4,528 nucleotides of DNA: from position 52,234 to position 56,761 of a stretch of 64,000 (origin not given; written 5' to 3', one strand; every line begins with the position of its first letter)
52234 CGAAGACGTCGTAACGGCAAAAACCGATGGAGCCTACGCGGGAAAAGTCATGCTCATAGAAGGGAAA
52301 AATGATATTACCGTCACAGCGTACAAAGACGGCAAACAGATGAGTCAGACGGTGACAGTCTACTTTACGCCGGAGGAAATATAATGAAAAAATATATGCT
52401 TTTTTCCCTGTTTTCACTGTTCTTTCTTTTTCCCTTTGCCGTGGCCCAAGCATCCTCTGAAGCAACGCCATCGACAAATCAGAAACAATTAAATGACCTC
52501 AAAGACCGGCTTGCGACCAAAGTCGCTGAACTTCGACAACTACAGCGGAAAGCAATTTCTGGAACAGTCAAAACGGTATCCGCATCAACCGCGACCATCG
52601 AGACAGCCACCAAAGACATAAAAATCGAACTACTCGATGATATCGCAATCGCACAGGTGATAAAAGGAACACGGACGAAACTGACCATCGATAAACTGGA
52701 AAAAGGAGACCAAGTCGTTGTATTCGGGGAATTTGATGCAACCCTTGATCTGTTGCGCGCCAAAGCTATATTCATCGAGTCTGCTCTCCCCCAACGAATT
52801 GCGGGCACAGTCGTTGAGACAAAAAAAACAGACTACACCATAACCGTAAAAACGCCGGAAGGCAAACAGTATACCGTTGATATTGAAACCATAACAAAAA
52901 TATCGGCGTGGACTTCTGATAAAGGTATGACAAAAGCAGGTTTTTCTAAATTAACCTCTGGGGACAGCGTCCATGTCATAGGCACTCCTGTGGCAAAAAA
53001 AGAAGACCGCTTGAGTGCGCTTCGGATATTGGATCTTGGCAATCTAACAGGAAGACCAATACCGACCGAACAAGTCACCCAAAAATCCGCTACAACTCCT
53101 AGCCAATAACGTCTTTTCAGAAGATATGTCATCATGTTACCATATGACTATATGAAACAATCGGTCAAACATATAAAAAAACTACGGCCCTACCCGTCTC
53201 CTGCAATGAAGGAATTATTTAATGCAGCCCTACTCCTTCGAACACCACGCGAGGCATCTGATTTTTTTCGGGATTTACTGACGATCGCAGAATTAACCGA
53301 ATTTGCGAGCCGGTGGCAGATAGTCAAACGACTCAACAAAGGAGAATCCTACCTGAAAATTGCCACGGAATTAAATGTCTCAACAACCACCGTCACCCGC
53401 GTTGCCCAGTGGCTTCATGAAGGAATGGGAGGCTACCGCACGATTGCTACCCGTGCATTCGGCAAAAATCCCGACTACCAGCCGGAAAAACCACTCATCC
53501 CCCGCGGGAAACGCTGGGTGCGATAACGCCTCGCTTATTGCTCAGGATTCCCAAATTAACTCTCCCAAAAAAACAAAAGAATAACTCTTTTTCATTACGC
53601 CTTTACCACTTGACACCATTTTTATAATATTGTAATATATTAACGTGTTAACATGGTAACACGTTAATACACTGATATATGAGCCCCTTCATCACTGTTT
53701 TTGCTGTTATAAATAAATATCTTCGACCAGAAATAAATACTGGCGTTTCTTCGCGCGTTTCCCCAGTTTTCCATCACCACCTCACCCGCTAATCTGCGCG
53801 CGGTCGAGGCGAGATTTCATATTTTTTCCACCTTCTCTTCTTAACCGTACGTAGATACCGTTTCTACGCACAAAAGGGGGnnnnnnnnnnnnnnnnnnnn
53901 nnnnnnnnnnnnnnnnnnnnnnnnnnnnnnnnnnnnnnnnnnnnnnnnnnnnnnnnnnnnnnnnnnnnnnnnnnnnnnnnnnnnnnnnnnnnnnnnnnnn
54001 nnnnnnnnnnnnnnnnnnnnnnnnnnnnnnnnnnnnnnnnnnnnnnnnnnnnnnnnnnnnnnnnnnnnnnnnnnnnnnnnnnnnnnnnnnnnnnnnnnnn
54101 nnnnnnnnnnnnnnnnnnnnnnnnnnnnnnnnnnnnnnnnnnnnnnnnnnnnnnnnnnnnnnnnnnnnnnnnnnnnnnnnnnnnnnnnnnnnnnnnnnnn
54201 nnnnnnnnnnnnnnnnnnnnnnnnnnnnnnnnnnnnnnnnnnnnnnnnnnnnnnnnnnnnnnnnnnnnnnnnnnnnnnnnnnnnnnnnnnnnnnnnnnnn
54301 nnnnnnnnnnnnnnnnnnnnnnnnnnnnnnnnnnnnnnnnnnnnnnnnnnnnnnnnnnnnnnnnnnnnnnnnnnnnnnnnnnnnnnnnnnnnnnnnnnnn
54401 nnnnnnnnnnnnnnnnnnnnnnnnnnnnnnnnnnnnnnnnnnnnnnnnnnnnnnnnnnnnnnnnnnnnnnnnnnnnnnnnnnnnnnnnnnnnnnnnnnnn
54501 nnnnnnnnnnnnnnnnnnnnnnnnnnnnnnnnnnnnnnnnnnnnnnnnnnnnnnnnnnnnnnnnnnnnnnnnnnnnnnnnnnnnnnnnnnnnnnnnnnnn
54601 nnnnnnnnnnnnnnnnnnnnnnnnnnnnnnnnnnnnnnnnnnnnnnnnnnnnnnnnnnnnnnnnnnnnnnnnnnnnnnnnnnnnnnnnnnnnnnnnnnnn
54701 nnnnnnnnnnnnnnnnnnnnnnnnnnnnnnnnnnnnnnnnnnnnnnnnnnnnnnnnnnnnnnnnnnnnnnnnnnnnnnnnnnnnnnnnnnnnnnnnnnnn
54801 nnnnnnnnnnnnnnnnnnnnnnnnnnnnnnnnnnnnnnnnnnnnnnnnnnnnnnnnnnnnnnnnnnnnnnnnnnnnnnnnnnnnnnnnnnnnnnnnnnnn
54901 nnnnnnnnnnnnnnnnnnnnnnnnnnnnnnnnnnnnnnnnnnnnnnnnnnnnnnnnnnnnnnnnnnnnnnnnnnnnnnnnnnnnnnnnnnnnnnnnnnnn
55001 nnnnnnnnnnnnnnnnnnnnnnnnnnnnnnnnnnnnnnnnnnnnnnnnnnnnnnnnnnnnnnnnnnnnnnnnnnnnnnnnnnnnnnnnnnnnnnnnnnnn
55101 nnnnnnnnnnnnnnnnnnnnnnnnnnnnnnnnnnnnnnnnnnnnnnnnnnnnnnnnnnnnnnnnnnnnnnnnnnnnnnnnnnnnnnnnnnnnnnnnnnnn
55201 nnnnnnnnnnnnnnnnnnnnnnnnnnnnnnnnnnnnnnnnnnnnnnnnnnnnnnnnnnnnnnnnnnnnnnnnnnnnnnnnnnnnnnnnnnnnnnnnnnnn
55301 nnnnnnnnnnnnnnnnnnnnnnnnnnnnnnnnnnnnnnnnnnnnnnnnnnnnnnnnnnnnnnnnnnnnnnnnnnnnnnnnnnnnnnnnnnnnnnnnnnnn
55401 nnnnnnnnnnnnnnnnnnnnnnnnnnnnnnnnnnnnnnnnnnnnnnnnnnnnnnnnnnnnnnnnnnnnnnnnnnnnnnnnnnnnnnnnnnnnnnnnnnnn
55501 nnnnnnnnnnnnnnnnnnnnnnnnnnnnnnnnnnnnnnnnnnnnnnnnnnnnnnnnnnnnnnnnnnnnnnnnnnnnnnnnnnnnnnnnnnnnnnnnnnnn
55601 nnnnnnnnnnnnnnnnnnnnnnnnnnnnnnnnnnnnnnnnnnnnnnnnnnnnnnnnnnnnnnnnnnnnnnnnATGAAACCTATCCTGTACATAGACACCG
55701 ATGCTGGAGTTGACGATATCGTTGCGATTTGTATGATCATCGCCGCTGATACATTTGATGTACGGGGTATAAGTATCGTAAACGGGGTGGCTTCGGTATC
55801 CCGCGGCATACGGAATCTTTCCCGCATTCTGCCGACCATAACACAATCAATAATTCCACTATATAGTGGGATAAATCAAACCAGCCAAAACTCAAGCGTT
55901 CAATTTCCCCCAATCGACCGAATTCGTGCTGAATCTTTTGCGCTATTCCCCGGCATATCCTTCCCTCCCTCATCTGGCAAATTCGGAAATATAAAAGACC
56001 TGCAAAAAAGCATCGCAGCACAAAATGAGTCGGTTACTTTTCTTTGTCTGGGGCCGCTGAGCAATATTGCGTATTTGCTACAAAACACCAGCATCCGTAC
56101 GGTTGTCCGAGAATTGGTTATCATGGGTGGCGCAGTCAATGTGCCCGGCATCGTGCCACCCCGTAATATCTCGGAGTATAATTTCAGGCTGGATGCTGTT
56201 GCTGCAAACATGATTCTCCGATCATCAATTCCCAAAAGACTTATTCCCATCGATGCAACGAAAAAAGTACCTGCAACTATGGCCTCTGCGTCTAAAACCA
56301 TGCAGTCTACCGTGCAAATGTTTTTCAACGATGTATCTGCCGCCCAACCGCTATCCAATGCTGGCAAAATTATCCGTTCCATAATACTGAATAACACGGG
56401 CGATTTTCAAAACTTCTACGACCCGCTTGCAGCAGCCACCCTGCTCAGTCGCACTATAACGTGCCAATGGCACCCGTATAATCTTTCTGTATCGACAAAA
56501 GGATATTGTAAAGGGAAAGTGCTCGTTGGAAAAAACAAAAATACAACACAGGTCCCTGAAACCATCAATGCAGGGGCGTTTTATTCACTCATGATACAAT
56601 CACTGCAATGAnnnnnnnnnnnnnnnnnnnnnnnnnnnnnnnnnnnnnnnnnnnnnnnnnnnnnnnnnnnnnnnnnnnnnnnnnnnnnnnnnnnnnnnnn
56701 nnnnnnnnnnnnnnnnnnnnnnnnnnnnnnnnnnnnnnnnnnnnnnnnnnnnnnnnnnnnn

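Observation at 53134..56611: Candidate nucleoside/ribose-phosphate salvage operon: TrpR-like regulator, PRTase-motif protein, PhnN/Gmk-fold kinase and nucleoside hydrolase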

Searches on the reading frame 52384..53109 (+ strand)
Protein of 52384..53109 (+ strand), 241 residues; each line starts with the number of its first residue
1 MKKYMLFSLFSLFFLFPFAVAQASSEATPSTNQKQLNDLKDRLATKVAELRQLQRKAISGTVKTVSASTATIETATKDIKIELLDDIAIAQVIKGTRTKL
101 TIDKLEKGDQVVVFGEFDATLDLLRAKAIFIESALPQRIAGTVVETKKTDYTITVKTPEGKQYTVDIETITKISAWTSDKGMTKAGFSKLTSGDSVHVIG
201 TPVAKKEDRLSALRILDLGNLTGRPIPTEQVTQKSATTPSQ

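Call 3: search_protein_families(library=pfam, proteins=[window:52384-53109:+], max_evalue=0.1)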
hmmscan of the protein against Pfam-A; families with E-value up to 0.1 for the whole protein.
window:52384-53109:+ (241 aa): 6 families
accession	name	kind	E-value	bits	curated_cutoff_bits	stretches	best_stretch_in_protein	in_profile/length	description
PF01336.31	tRNA_anti-codon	-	0.0086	16.4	27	0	157-208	12-63/75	OB-fold nucleic acid binding domain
PF17092.11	PCB_OB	-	0.011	16.9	27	0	138-199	34-96/111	Penicillin-binding protein OB-like domain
PF18682.6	PilA4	-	0.022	15.6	26.8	1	133-172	41-82/83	Pilin A4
PF09663.15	Amido_AtzD_TrzD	-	0.034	13.7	25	1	33-112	98-176/358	Amidohydrolase ring-opening protein (Amido_AtzD_TrzD)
PF02080.26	TrkA_C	-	0.07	13.5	27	0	103-123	46-66/71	TrkA-C domain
PF23258.1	DUF7072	-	0.071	12.9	27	0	139-170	30-62/66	Domain of unknown function (DUF7072)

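Call 4: search_protein_families(library=ncbifam, proteins=[window:52384-53109:+], max_evalue=0.1)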
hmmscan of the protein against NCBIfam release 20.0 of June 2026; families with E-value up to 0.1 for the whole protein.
window:52384-53109:+ (241 aa): 2 families
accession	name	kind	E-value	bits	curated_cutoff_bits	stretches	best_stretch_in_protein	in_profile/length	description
NF052405.1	NOV5WD8W_fam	equivalog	0.0022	17.9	170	1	37-115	31-99/137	NOV5WD8W family nitrogen cycling protein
TIGR02360.1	pbenz_hydroxyl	equivalog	0.027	13.3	538.7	1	88-171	74-156/390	4-hydroxybenzoate 3-monooxygenase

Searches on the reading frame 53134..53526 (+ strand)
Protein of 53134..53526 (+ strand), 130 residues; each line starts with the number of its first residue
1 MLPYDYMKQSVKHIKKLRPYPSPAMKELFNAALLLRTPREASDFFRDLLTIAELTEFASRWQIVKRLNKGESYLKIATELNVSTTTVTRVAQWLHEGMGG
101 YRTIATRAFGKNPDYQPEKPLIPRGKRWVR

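Call 3: search_protein_families(library=pfam, proteins=[window:53134-53526:+], max_evalue=0.1)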
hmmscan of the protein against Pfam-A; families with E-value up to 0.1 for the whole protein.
window:53134-53526:+ (130 aa): 11 families
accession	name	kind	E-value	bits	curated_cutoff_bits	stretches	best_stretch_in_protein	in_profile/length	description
PF01371.25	Trp_repressor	-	1.4e-18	67.2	27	1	25-104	3-83/88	Trp repressor protein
PF13384.12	HTH_23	-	2.4e-06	27.6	24.6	1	60-97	7-45/50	Homeodomain-like domain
PF13936.12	HTH_38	-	3.1e-06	27.2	27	1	58-90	8-40/44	Helix-turn-helix domain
PF02796.21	HTH_7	-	0.0011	19.5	23.8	1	62-90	13-41/45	Helix-turn-helix domain of resolvase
PF00196.25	GerE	-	0.0086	16.1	23.5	1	61-88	8-35/57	Bacterial regulatory proteins, luxR family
PF01418.23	HTH_6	-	0.013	15.9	28.3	1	74-102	38-64/77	Helix-turn-helix domain, rpiR family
PF25787.1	HTH_SB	-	0.021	15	43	1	60-89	12-41/53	Sleeping Beauty transposase HTH domain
PF08279.18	HTH_11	-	0.023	15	25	1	62-92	4-37/55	HTH domain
PF13518.12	HTH_28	-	0.034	14.7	25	1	62-96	4-38/52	Helix-turn-helix domain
PF13551.12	HTH_29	-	0.046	14.3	28.1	1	60-91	1-33/64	Winged helix-turn helix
PF04218.19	CENP-B_N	-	0.046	13.8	21.2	1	62-90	14-42/53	CENP-B N-terminal DNA-binding domain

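Call 4: search_protein_families(library=ncbifam, proteins=[window:53134-53526:+], max_evalue=0.1)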
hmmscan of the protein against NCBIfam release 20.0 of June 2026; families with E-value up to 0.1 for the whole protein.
window:53134-53526:+ (130 aa): 5 families
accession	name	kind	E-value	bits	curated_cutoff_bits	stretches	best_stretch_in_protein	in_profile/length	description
TIGR02531.1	yecD_yerC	hypoth_equivalog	1.4e-15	57.5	42.2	1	25-107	5-87/88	YerC/YecD family TrpR-related protein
TIGR01321.1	TrpR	equivalog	6.1e-06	26.6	67.25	1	40-94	24-79/94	trp operon repressor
NF033545.0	transpos_IS630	equivalog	0.0028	17.2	100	1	61-98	2-41/299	IS630 family transposase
TIGR01884.1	cas_HTH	subfamily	0.019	14.4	60.2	1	58-94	142-180/202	CRISPR-associated CARF protein Csa3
NF040595.1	HTH_Cbp1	equivalog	0.079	12.9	140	0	62-90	54-82/135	CRISPR DNA repeat-binding protein Cbp1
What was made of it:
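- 53134..53526 (+): YerC/HisR-family (TrpR-like) transcription regulator, 130 aa. PF01371 at E 1.4e-18 and TIGR02531 at 57.5 bits, above the 42.2 cutoff (calls 3, 4).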

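Call 72: search_solved_structures(query=window:53134-53523:+, max_evalue=0.01, show_alignments=3)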
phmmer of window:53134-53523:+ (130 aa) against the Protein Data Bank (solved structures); distinct sequences matched with E-value up to 0.01: 3.
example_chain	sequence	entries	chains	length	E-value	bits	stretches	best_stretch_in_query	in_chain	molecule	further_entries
3g1c_A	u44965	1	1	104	8.4e-13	51.8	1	22-107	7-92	The TrpR like protein from Eubacterium eligens ATCC 27750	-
3frw_A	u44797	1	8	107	2.4e-11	47.2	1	25-109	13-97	Putative Trp repressor protein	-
3kor_A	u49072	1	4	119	2.5e-11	47.1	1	14-107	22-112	Possible Trp repressor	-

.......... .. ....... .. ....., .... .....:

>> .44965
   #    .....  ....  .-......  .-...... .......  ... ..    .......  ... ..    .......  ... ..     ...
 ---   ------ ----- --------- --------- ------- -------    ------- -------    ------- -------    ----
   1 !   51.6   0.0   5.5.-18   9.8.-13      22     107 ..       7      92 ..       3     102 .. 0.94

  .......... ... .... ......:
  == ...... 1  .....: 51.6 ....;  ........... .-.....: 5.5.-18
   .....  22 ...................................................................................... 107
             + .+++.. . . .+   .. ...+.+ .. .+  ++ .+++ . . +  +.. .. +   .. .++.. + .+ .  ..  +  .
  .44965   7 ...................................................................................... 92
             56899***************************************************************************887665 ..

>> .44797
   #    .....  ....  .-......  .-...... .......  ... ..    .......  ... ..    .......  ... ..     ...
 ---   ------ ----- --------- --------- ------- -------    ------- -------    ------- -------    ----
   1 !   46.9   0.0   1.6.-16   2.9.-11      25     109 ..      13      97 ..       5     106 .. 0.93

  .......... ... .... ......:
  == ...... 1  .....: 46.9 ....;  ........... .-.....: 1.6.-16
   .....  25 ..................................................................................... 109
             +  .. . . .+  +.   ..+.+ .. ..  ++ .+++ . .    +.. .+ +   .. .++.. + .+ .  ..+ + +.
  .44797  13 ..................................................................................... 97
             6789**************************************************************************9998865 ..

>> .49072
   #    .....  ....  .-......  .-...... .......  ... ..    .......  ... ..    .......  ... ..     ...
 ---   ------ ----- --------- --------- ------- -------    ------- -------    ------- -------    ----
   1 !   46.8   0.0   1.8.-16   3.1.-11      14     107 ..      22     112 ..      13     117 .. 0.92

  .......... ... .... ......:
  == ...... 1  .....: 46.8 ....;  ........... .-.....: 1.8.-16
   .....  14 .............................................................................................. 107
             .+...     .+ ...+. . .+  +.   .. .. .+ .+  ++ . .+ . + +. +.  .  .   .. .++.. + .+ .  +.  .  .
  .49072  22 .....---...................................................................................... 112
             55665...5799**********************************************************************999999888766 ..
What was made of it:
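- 53134..53526 (+): The best solved-structure match is 3G1C, the E. eligens HisR (E 8e-13, call 72).
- On HisR / YerC-YecD TrpR-family repressor (TIGR02531): 3G1C HisR is the best PDB hit (call 72).
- The regulator meets the TIGR02531 cutoff, and its best solved-structure match is the HisR structure 3G1C (calls 4, 72).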

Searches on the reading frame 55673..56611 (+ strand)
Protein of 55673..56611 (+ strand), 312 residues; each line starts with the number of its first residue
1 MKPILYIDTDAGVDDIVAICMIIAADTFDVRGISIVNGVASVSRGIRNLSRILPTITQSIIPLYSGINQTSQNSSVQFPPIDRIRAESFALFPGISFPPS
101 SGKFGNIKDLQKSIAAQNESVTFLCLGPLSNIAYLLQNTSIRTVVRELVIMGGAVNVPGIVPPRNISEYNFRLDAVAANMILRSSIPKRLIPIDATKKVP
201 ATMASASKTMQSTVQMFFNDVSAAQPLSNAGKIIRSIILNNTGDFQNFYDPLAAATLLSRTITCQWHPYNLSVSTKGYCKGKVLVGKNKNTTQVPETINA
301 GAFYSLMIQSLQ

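Call 3: search_protein_families(library=pfam, proteins=[window:55673-56611:+], max_evalue=0.1)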
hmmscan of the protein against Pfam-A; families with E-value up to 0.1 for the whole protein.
window:55673-56611:+ (312 aa): 1 family
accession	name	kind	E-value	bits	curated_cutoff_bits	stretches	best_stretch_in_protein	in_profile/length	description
PF01156.24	IU_nuc_hydro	-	1.9e-42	146.4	34.2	1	6-304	2-296/297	Inosine-uridine preferring nucleoside hydrolase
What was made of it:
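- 55673..56611 (+): Gene 3: IU-type nucleoside N-ribohydrolase with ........, and with Tyr-Asp in place of the usual His-Asp. PF01156 at E 1.9e-42 (call 3).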

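Call 4: search_protein_families(library=ncbifam, proteins=[window:55673-56611:+], max_evalue=0.1)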
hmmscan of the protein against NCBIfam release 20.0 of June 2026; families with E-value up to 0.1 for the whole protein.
window:55673-56611:+ (312 aa): 4 families
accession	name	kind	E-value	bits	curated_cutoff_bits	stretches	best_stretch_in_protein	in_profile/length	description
NF008036.0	PRK10768.1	equivalog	4.2e-25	88.5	382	1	5-218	5-215/304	ribonucleoside hydrolase RihC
NF007761.0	PRK10443.1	equivalog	2.3e-21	76.1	433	1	5-303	5-299/311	pyrimidine-specific ribonucleoside hydrolase RihA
NF007417.0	PRK09955.1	equivalog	7.2e-16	57.9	459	1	5-202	6-198/313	ribosylpyrimidine nucleosidase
NF052221.1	UridNuclsHydUriH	equivalog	1.2e-15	57.5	450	1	6-209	3-205/310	uridine-preferring nucleoside hydrolase UriH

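Call 23: search_solved_structures(query=window:55673-56608:+, max_evalue=0.001, show_alignments=2)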
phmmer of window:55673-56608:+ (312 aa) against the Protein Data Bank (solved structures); distinct sequences matched with E-value up to 0.001: 32.
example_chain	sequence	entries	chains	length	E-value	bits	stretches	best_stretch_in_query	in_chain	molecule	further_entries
8db6_B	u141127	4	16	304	7.2e-17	65.1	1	5-184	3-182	Inosine-uridine preferring nucleoside hydrolase family protein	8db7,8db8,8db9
6ba1_A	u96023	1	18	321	2.2e-16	63.6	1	5-284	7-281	Inosine-uridine preferring nucleoside hydrolase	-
3g5i_A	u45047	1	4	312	3.6e-16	62.8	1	3-200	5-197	Pyrimidine-specific ribonucleoside hydrolase rihA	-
1yoe_A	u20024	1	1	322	3.9e-16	62.7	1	3-200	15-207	Hypothetical protein ybeK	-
5mj7_A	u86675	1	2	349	3.1e-14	56.5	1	5-213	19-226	Uncharacterized protein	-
1q8f_A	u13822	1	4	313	3.9e-14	56.1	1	5-202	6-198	Pyrimidine nucleoside hydrolase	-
3mkm_A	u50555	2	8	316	4e-14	56.1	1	5-202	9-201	Putative uncharacterized protein YeiK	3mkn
3b9x_A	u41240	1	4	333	4.7e-14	55.9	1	5-202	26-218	Pyrimidine-specific ribonucleoside hydrolase rihB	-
4wr2_A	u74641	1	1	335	6.1e-12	48.9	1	4-198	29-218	Pyrimidine-specific ribonucleoside hydrolase RihA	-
8rih_A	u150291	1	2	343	1.2e-11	48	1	5-203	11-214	Uridine ribohydrolase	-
3t8j_A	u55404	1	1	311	4.3e-11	46.1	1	6-203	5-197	Purine nucleosidase, (IunH-1)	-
6ba0_A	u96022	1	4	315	9e-10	41.8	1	5-218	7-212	Cytidine/uridine-specific hydrolase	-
8qnd_A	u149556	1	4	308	9.8e-10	41.7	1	6-208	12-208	Inosine-uridine nucleoside N-ribohydrolase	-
3t8i_A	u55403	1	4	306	1.7e-09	41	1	6-195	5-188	Purine nucleosidase, (IunH-2)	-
4i70_A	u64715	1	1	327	4.7e-09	39.5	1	109-306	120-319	Inosine-adenosine-guanosine-nucleoside hydrolase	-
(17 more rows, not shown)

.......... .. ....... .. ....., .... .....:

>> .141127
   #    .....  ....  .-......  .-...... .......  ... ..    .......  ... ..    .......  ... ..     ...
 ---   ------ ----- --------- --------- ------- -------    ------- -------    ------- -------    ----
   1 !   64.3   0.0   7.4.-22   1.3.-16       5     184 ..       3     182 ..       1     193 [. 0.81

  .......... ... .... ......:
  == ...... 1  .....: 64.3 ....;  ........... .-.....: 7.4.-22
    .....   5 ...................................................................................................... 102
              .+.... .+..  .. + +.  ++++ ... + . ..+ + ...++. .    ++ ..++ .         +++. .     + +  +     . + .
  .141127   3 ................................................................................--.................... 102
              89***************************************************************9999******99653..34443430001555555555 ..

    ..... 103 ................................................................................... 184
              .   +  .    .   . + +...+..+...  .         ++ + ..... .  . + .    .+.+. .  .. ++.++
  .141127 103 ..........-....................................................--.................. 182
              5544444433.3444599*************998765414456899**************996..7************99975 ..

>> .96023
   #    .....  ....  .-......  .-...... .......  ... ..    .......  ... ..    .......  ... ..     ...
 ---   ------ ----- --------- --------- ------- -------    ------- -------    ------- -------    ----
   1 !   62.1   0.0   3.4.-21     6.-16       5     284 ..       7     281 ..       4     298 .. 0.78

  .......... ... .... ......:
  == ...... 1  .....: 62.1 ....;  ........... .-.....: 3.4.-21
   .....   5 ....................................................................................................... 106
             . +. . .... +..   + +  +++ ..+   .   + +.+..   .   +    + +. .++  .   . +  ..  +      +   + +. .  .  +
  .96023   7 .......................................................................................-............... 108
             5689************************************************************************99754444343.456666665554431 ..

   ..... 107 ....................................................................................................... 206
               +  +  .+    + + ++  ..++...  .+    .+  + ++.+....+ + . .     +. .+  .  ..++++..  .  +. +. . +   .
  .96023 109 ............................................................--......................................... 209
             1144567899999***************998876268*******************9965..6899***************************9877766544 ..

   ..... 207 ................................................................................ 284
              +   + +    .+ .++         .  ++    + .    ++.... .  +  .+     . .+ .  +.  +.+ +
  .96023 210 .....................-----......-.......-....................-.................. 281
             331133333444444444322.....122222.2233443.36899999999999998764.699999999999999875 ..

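Call 35: search_protein_families(library=padloc, proteins=[window:55673-56608:+], max_evalue=0.01)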
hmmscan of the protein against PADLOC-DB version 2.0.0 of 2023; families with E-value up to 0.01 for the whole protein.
window:55673-56608:+ (312 aa): 0 families
